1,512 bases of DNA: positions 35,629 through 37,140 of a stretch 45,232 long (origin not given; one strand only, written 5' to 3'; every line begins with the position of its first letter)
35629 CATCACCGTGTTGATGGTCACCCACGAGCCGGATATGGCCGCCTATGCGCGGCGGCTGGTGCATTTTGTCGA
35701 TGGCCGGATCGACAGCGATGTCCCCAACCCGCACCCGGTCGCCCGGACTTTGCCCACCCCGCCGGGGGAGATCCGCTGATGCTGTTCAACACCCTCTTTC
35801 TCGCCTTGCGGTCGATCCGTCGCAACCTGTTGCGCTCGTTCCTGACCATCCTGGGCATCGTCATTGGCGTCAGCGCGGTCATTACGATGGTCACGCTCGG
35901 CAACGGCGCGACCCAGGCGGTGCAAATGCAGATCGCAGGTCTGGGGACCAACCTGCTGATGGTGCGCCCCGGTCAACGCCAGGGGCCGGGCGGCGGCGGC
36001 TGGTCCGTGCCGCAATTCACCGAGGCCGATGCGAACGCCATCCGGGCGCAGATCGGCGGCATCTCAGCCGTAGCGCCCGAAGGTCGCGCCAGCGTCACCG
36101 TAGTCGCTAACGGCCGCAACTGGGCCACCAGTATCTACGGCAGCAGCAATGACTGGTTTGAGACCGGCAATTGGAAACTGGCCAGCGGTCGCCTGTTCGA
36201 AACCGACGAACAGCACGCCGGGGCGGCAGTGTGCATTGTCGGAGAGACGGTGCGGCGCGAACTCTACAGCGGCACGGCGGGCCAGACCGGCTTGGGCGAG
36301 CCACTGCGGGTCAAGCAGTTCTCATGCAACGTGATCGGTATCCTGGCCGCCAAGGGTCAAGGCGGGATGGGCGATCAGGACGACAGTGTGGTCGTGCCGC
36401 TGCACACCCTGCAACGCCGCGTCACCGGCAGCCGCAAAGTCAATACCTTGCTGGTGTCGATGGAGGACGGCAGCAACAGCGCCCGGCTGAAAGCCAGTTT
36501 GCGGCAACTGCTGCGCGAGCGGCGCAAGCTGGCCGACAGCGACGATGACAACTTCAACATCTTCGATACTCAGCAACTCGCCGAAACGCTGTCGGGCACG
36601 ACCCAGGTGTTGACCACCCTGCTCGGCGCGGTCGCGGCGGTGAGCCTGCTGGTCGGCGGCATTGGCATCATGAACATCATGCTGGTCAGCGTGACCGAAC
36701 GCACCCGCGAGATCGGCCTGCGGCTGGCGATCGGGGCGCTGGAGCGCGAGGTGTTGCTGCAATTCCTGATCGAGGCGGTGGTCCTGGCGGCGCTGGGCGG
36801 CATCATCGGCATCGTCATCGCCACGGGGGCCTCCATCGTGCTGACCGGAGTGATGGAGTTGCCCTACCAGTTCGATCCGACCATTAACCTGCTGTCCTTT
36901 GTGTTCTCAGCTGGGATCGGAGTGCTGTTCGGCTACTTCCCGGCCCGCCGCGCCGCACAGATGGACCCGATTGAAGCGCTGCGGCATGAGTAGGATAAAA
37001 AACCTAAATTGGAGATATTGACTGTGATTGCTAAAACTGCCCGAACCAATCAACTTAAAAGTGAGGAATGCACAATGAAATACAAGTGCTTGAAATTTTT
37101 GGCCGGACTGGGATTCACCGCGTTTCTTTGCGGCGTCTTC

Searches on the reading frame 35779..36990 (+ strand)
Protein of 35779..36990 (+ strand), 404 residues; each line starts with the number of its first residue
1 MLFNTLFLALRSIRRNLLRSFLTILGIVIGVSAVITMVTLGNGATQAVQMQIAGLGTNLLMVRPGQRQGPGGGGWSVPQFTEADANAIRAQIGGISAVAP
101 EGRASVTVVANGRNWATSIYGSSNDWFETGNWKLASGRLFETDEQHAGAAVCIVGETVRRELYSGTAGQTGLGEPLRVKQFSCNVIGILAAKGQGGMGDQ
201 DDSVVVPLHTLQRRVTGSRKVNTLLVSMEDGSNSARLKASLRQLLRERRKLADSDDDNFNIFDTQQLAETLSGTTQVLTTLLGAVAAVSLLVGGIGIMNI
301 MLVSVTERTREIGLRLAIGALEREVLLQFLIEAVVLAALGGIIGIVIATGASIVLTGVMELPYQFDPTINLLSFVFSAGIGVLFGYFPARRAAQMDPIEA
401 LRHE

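Call 52: search_protein_families(library=pfam, proteins=[window:35779-36990:+], max_evalue=0.000001)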
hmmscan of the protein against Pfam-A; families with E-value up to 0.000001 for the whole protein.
window:35779-36990:+ (404 aa): 2 families
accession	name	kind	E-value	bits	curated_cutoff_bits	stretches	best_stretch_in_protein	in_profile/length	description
PF12704.14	MacB_PCD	-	2.6e-50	172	27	1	20-244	1-207/207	MacB-like periplasmic core domain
PF02687.27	FtsX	-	3.7e-20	72.6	25.5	1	284-397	2-120/120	FtsX-like permease C-terminal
